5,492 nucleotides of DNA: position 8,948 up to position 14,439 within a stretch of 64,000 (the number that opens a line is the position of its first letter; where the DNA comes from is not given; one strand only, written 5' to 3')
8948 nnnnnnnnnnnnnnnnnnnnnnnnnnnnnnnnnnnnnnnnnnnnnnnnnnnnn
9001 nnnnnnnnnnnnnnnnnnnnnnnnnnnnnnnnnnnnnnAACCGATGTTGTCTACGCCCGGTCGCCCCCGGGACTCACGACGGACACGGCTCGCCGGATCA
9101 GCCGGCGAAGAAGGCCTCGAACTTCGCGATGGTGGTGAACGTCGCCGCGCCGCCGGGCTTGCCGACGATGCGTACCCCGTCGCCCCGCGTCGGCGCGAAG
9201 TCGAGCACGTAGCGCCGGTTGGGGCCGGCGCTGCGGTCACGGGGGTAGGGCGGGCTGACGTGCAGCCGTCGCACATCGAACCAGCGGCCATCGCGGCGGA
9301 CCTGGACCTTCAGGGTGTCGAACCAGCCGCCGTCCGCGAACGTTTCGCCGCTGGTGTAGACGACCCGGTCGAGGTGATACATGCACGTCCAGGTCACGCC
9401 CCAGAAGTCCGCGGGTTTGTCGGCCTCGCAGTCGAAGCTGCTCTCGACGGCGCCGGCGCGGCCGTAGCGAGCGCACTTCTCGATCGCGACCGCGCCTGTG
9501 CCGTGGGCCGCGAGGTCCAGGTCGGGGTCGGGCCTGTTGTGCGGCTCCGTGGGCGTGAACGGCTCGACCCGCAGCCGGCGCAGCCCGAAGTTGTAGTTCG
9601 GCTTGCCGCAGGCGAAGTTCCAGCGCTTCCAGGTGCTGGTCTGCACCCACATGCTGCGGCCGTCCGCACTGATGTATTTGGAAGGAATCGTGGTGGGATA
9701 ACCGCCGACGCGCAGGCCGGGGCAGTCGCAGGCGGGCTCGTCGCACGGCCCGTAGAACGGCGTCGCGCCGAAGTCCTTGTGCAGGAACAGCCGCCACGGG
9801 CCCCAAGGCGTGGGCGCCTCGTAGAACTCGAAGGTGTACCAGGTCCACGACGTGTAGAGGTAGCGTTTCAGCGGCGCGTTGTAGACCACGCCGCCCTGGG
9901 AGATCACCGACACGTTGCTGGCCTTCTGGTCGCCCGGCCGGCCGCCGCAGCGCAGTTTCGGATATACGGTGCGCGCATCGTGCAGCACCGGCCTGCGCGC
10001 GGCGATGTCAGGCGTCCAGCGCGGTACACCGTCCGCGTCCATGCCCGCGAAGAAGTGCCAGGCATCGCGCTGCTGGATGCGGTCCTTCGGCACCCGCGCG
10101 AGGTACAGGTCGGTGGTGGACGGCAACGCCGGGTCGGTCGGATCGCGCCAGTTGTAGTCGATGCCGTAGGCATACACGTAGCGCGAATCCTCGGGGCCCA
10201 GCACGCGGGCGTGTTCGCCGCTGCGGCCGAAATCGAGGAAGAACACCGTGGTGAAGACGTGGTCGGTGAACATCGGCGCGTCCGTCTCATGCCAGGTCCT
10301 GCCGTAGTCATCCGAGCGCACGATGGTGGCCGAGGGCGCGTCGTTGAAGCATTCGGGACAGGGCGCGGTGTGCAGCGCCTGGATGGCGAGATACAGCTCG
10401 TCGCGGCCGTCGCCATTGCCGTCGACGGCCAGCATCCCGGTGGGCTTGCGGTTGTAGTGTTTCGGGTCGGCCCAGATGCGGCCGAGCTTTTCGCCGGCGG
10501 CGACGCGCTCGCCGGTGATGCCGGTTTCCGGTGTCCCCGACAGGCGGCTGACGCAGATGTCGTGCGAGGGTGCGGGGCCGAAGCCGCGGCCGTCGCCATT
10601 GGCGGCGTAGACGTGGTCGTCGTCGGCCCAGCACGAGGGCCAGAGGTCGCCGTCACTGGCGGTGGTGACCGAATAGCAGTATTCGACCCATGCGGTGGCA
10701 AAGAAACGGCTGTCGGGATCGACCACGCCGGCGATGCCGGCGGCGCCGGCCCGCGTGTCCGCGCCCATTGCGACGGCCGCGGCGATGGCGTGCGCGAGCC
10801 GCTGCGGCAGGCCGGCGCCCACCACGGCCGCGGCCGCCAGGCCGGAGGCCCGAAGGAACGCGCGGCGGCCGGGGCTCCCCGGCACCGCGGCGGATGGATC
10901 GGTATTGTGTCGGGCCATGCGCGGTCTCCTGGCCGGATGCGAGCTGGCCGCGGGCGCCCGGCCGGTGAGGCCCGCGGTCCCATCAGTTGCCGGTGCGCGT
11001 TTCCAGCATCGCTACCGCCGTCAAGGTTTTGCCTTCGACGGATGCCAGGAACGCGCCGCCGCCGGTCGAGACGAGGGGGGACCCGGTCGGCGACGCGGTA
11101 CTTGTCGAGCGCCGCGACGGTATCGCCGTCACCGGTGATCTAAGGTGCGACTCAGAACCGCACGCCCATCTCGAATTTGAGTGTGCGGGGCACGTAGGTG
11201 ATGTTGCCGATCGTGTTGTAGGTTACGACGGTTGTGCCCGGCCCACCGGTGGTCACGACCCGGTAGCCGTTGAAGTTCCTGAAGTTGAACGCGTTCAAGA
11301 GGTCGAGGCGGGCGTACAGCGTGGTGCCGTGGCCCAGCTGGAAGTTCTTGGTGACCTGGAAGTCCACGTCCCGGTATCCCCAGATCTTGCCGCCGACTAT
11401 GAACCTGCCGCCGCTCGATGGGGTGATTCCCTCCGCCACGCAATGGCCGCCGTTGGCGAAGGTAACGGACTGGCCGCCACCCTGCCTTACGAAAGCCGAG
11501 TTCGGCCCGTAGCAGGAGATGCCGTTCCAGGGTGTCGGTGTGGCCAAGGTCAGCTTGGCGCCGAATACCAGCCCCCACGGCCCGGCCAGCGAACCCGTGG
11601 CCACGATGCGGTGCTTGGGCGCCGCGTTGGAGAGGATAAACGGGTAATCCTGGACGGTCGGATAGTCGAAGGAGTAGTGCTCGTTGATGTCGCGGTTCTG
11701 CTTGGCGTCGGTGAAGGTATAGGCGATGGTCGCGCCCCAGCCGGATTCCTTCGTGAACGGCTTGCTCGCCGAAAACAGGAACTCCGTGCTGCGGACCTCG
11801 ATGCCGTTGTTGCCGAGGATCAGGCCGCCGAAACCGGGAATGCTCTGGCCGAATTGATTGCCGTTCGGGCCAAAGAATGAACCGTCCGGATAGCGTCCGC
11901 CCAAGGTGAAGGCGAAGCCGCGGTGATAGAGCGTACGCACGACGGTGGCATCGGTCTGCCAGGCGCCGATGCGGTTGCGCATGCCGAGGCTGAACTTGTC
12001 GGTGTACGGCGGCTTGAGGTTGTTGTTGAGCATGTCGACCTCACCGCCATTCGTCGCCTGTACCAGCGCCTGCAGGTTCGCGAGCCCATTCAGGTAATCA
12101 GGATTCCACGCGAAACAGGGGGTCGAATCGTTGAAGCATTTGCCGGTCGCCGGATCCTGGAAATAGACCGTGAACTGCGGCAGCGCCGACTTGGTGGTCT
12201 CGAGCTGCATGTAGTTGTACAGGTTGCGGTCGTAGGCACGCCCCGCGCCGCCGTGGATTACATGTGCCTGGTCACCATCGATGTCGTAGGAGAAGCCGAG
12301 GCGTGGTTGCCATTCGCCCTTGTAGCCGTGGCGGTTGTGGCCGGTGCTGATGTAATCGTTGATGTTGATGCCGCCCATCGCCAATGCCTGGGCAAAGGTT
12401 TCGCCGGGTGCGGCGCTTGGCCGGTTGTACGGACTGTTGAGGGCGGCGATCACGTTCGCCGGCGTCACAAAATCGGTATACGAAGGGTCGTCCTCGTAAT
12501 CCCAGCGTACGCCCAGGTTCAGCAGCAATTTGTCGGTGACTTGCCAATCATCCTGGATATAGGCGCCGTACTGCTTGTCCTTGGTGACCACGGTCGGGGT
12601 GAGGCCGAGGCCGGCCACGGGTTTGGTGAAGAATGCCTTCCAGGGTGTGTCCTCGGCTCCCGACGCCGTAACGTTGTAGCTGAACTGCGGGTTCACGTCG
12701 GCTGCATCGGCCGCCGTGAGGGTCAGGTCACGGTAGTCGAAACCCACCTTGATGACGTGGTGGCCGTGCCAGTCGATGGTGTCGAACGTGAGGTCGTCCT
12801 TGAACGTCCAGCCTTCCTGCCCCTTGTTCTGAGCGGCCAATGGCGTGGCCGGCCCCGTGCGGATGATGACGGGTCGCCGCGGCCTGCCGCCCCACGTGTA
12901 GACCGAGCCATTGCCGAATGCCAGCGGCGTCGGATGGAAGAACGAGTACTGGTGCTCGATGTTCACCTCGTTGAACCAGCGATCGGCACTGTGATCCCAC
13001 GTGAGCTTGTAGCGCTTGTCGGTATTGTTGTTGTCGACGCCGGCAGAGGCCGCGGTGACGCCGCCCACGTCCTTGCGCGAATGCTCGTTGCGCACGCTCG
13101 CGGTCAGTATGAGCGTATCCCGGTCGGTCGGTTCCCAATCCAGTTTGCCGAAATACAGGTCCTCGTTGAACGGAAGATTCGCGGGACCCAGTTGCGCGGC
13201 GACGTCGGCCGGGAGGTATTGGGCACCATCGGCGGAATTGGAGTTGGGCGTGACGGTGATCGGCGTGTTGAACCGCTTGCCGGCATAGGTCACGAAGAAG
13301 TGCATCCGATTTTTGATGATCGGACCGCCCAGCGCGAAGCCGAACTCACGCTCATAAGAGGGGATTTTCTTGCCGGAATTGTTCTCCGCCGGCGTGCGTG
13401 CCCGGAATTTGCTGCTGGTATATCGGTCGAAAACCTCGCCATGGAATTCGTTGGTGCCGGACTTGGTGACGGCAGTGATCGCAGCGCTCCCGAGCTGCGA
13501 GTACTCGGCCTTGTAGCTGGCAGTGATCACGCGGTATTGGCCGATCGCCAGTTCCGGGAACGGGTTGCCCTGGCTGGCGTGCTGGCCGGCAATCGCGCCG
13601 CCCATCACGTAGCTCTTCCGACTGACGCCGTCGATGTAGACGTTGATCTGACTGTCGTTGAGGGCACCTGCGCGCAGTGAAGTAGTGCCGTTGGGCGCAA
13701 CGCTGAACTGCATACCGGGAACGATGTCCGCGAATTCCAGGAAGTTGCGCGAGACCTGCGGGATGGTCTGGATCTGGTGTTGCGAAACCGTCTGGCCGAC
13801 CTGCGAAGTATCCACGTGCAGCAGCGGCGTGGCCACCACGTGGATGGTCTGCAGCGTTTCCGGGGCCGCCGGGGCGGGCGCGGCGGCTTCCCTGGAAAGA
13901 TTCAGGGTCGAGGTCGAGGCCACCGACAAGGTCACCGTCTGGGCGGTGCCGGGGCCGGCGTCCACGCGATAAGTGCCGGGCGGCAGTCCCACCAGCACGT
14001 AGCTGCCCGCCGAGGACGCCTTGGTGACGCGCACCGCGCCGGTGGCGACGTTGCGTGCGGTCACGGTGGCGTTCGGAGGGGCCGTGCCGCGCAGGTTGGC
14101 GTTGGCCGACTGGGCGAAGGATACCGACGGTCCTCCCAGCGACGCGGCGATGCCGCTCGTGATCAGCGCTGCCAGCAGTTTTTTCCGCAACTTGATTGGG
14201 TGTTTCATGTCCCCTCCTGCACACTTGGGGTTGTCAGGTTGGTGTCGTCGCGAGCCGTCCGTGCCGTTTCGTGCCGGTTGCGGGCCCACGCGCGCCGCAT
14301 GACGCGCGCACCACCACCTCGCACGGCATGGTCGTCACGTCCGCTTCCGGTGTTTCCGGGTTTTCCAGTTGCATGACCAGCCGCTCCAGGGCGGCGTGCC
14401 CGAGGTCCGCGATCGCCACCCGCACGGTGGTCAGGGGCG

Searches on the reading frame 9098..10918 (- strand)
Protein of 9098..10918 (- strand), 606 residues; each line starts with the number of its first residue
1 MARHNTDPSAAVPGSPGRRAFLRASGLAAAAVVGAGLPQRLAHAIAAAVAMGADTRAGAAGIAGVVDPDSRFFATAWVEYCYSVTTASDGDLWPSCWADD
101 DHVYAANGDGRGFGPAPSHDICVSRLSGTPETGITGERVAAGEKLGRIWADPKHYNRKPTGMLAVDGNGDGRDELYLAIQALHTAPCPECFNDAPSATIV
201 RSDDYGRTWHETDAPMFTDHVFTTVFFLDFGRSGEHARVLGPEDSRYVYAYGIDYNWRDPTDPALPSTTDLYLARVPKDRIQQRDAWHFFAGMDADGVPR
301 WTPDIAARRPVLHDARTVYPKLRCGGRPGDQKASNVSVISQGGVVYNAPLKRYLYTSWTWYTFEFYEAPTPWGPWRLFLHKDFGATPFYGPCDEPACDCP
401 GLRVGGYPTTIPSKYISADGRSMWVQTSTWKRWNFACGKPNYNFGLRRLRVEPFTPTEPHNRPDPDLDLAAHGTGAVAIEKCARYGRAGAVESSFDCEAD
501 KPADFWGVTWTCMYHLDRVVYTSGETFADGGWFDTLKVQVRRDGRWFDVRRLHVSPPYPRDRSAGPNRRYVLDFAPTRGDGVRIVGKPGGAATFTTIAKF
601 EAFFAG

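Call 7: search_protein_families(library=pfam, proteins=[window:9098-10918:-])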
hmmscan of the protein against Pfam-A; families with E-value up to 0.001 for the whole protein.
window:9098-10918:- (606 aa): 1 family
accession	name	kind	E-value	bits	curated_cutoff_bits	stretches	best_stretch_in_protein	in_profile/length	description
PF13810.12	DUF4185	-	3.6e-09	36.7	39.5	1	130-315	61-225/309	Domain of unknown function (DUF4185)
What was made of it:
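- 9098..10918 (-): DUF4185-like gene with a twin-arginine signal. It is the ancestral downstream neighbour of pgk. Pfam DUF4185, 36.7 bits, below the cut-off of 39.5 (call 7).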

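Call 11: find_encoding_contigs(protein=window:9098-10918:-, flank=10000, max_places=10)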
Protein window:9098-10918:- (606 aa): no gene with exactly this product is on record in the collection.

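Call 12: find_related_loci(query=window:9098-10918:-, collection=genome_contigs, flank=10000)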
Query window:9098-10918:- (606 aa) in genome_contigs; peptide patterns used: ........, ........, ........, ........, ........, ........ (x = any residue, [..] = any of these).
76 stretches matched a pattern; 63 encode a relative of the query (tblastn E <= 1e-3); 63 distinct loci.
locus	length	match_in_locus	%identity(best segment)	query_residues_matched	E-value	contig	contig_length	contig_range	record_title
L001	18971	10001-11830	77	1-604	0e+0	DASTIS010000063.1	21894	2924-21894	MAG TPA_asm: Rhodanobacteraceae bacterium isolate SMAG_U1148 k141_1439796, whole genome shotgun sequence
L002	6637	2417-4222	72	14-605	0e+0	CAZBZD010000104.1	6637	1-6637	MAG TPA_asm: uncultured Rhodanobacteraceae bacterium isolate SRP187154_co1_6 genome assembly, contig: NODE_17562_length_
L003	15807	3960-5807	68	1-606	0e+0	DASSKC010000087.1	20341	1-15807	MAG TPA_asm: Oleiagrimonas sp. isolate SMAG_U1131 k141_1340443, whole genome shotgun sequence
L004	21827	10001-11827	68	17-605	0e+0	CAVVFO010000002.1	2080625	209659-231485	MAG: uncultured Gammaproteobacteria bacterium isolate MFD01721.bin.1.120 genome assembly, contig: contig_13302, whole ge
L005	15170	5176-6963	61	14-605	0e+0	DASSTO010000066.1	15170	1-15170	MAG TPA_asm: Longimicrobiaceae bacterium isolate SMAG_U543 k141_1428792, whole genome shotgun sequence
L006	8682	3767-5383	65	70-605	0e+0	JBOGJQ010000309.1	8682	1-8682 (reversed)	MAG: Thermoanaerobaculia bacterium isolate M3-S_maxbin2.bin.118 k127_1971545, whole genome shotgun sequence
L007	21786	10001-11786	73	6-606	0e+0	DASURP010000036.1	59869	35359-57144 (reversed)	MAG TPA_asm: Rhodanobacteraceae bacterium isolate SMAG_U1710 k141_562493, whole genome shotgun sequence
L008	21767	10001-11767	59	18-606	0e+0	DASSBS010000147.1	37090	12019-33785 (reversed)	MAG TPA_asm: Woeseiaceae bacterium isolate SMAG_U901 k141_1552189, whole genome shotgun sequence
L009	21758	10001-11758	61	17-603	0e+0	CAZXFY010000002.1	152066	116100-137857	MAG TPA_asm: uncultured Stakelama sp. isolate SRP263527_co2_1 genome assembly, contig: NODE_45_length_152066_cov_29.1326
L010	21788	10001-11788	59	17-605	0e+0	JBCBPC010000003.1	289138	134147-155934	MAG: Planctomycetota bacterium isolate J06633_21 NODE_3_length_289138_cov_8.686078, whole genome shotgun sequence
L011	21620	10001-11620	58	70-604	0e+0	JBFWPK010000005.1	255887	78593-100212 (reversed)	MAG: Pyrinomonadaceae bacterium isolate CA_2019_TPBF_158 NODE_446_length_255887_cov_19.504231_TPBF, whole genome shotgun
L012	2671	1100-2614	61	18-526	0e+0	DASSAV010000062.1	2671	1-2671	MAG TPA_asm: Rhodothermales bacterium isolate SMAG_U876 k141_780133, whole genome shotgun sequence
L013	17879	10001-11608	57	68-604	0e+0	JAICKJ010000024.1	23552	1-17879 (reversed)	MAG: Thermomicrobiales bacterium isolate GZL_HY_2_bin.49 k141_813572_length_23552_cov_14.2349, whole genome shotgun sequ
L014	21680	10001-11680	58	67-606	0e+0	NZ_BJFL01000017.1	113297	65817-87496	Gandjariella thermophila strain SL3-2-4 sequence017, whole genome shotgun sequence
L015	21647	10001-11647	55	72-603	0e+0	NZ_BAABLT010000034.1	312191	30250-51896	Saccharopolyspora rosea strain JCM 19121 sequence34, whole genome shotgun sequence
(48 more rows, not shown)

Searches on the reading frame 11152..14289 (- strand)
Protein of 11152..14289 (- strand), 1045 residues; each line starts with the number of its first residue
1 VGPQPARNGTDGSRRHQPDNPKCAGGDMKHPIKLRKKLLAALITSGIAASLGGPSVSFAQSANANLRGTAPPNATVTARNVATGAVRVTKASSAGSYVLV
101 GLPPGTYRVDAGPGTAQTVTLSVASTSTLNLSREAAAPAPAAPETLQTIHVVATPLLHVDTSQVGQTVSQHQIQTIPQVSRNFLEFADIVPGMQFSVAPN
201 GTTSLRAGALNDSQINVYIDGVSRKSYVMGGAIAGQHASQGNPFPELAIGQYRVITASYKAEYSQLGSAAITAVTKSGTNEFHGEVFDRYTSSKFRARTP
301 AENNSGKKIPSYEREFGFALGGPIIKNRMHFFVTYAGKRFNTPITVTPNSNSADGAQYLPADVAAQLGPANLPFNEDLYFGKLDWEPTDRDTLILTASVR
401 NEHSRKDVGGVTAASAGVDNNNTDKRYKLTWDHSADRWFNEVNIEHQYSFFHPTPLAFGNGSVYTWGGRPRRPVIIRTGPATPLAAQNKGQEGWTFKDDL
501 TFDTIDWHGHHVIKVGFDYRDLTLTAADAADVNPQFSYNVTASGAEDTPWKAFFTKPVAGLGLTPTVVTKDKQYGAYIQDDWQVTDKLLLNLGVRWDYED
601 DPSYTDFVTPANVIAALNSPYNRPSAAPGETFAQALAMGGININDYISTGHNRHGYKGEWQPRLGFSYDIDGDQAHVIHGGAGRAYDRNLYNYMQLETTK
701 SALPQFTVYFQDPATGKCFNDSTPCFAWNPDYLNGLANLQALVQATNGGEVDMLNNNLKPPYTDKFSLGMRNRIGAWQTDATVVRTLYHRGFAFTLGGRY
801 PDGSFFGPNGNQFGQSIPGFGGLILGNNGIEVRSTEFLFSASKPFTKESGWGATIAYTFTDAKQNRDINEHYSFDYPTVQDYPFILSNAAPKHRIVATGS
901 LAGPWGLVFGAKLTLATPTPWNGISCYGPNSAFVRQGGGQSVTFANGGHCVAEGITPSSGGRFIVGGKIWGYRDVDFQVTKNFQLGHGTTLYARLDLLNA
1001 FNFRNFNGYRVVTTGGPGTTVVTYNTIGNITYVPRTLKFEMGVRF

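Call 7: search_protein_families(library=pfam, proteins=[window:11152-14289:-])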
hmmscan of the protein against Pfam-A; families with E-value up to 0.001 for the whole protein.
window:11152-14289:- (1045 aa): 3 families
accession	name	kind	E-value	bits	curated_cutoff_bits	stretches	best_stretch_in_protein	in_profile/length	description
PF25183.1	OMP_b-brl_4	-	1.7e-59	202.5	30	3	348-775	133-545/838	Outer membrane beta barrel domain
PF00593.30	TonB_dep_Rec_b-barrel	-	7.7e-14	52.8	27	1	417-994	54-432/436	TonB dependent receptor-like, beta-barrel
PF13620.12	CarboxypepD_reg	-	1.6e-08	35.2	32.3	1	68-131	11-79/82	Carboxypeptidase regulatory-like domain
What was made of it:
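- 11152..14208 (-): TBDR gene, the last gene of the block. Its stop codon lies 4-9 nt from the start of the relic. The protein is chimeric. Residues 1 to about 140 resemble L001/L007 (75-88% in the best windows). From about residue 150 to the end it resembles L064 (80-97%). Pfam (call 7).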

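Call 19: find_homologous_proteins(query=window:11152-14289:-, max_evalue=1e-50)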
Query window:11152-14289:- (1045 aa): 3436 proteins with E <= 1e-50 among 8000 candidates; the best 120 are listed.
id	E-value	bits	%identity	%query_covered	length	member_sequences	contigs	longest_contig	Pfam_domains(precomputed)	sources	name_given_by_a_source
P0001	0.0e+0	2369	100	97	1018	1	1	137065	PF25183.2,PF13620.13,PF00593.31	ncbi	-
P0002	0.0e+0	1995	83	97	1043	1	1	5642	PF25183.2,PF13620.13,PF00593.31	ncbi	-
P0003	0.0e+0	1659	71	97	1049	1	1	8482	PF25183.2,PF13620.13,PF00593.31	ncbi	-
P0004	0.0e+0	1610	68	97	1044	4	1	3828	PF25183.2,PF13620.13,PF00593.31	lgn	-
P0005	0.0e+0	1560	67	97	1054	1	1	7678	PF25183.2,PF13620.13,PF00593.31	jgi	jgi:outer membrane receptor protein involved in Fe transport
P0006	0.0e+0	1529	67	97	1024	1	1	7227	PF25183.2,PF13620.13,PF00593.31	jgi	jgi:outer membrane receptor protein involved in Fe transport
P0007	0.0e+0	1513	65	97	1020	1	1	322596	PF25183.2,PF13620.13,PF00593.31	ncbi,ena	-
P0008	0.0e+0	1511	64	98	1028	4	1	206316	PF25183.2,PF13620.13,PF00593.31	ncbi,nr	ncbi:TonB-dependent receptor [Oleiagrimonas citrea]|nr:TonB-dependent receptor [Oleiagrimonas citrea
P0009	0.0e+0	1484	63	97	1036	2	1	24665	PF25183.2,PF13620.13,PF00593.31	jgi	jgi:outer membrane receptor protein involved in Fe transport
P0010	0.0e+0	1477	64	97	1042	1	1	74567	PF25183.2,PF13620.13,PF00593.31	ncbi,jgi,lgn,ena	-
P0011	0.0e+0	1466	64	96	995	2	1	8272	PF25183.2,PF13620.13,PF00593.31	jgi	jgi:outer membrane receptor protein involved in Fe transport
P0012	0.0e+0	1465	64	97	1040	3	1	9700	PF25183.2,PF13620.13,PF00593.31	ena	-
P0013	0.0e+0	1451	63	97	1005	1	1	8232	PF25183.2,PF13620.13,PF00593.31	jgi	jgi:outer membrane receptor protein involved in Fe transport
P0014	0.0e+0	1451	63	97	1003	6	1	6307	PF25183.2,PF13620.13,PF00593.31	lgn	-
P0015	0.0e+0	1450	62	97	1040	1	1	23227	PF25183.2,PF07715.21,PF13620.13,PF00593.31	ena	-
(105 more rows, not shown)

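Call 20: find_encoding_contigs(protein=P0001, flank=3000, max_places=3)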
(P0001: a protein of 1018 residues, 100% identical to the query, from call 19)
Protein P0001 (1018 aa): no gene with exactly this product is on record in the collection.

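Call 21: find_encoding_contigs(protein=P0002, flank=10000, max_places=5)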
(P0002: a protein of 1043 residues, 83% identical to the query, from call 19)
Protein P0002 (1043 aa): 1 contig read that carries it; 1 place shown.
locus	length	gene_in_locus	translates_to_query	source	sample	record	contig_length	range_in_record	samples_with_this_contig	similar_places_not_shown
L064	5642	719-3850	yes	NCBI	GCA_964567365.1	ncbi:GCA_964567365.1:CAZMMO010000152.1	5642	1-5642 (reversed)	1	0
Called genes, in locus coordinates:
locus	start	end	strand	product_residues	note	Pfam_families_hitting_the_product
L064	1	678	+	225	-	?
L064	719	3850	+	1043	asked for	PF13620:CarboxypepD_reg, PF25183:OMP_b-brl_4, PF00593:TonB_dep_Rec_b-barrel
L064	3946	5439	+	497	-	PF10091:Glycoamylase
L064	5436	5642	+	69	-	?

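Call 22: find_encoding_contigs(protein=P0003, flank=10000, max_places=5)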
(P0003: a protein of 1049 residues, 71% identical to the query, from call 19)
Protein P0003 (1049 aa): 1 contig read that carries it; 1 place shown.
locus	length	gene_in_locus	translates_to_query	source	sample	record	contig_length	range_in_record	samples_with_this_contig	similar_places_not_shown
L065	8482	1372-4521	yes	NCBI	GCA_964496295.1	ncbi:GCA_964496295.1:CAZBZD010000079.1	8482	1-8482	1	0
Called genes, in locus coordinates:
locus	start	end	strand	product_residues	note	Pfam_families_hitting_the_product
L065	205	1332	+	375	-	PF00356:LacI, PF00532:Peripla_BP_1, PF13407:Peripla_BP_4, PF13377:Peripla_BP_3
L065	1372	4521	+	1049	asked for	PF13620:CarboxypepD_reg, PF25183:OMP_b-brl_4, PF00593:TonB_dep_Rec_b-barrel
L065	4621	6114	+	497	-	PF10091:Glycoamylase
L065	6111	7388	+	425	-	PF01547:SBP_bac_1, PF13416:SBP_bac_8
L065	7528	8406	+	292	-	PF00528:BPD_transp_1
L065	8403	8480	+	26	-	?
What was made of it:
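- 11152..14208 (-): Closest homologues are P0002 at 83% and P0003 at 71% (calls 19, 21 and 22).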

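Call 41: find_encoding_contigs(protein=P0007, flank=10000, max_places=2)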
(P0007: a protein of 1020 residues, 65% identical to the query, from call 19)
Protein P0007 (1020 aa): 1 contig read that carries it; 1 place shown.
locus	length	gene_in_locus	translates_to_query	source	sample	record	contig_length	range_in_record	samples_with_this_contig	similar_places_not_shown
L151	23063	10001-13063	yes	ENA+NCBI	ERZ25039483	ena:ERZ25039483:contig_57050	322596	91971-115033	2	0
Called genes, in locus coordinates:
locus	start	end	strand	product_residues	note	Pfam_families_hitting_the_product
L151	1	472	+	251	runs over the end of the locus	PF01209:Ubie_methyltran, PF13489:Methyltransf_23, PF13847:Methyltransf_31, PF08241:Methyltransf_11, PF08242:Methyltransf_12, PF13649:Methyltransf_25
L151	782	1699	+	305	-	PF04381:RdgC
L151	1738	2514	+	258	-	PF01863:YgjP-like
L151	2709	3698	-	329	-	PF00561:Abhydrolase_1, PF12146:Hydrolase_4, PF12697:Abhydrolase_6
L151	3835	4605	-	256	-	PF11859:DUF3379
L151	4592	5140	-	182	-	PF04542:Sigma70_r2, PF08281:Sigma70_r4_2, PF04545:Sigma70_r4 (weak)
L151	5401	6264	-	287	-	PF02195:ParB_N, PF17762:HTH_ParB, PF23552:ParB_C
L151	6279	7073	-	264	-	PF00142:Fer4_NifH (weak), PF01656:CbiA, PF02374:ArsA_ATPase (weak), PF06564:CBP_BcsQ, PF09140:MipZ, PF10609:ParA, PF13614:AAA_31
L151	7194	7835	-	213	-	PF02527:GidB, PF05175:MTS (weak)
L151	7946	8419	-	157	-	-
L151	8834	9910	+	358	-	PF00356:LacI, PF00532:Peripla_BP_1, PF13407:Peripla_BP_4, PF13377:Peripla_BP_3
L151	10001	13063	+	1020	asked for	PF13620:CarboxypepD_reg, PF25183:OMP_b-brl_4, PF00593:TonB_dep_Rec_b-barrel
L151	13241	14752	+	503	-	PF04820:Trp_halogenase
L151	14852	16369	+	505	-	PF10091:Glycoamylase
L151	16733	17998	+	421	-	PF01547:SBP_bac_1, PF13416:SBP_bac_8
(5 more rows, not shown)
